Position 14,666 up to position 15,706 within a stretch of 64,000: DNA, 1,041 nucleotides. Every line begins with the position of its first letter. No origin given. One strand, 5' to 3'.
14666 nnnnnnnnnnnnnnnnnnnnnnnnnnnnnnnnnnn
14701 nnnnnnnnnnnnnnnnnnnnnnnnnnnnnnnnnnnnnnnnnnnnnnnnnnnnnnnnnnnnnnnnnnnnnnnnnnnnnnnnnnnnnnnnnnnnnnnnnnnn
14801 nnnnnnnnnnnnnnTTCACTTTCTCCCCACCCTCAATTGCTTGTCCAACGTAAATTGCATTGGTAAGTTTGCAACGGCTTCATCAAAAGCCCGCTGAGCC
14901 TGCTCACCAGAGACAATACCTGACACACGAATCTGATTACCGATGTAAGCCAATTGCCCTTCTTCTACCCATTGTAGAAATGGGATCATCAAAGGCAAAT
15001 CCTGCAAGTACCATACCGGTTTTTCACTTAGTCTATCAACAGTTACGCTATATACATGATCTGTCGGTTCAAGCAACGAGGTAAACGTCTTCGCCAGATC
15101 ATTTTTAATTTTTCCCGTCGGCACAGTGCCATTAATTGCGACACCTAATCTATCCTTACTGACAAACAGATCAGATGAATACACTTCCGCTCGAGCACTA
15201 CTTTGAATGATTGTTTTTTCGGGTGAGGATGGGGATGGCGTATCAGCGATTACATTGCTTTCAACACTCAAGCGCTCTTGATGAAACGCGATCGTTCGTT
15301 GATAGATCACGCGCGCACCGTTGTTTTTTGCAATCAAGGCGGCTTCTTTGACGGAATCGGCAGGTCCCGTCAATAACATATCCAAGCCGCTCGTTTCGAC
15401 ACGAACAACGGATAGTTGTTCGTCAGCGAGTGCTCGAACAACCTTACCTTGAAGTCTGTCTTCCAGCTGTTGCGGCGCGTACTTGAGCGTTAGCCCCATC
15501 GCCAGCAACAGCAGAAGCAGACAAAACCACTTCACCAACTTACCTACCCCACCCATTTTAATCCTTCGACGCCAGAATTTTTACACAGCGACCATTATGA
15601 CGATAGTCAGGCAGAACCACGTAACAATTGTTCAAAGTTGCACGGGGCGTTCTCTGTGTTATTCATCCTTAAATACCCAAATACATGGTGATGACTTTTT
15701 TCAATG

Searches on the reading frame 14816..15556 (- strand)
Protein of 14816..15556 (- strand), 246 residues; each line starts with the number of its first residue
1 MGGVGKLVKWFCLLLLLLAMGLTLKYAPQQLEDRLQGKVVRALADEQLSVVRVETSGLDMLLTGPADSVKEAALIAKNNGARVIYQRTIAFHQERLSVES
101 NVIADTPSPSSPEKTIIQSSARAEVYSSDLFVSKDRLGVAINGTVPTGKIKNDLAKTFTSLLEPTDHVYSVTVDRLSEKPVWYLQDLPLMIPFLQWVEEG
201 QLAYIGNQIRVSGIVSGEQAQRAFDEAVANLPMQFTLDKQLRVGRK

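Call 3: search_protein_families(library=pfam, proteins=[window:14816-15556:-], max_evalue=1)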
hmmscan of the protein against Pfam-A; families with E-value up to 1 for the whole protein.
window:14816-15556:- (246 aa): 2 families
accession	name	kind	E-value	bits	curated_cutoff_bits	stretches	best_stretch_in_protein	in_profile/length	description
PF16201.10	NopRA1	-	0.043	13.8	29.6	1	154-194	74-114/199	Nucleolar pre-ribosomal-associated protein 1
PF22391.1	DUF6975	-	0.17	11.9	27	1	75-141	50-116/198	Family of unknown function (DUF6975)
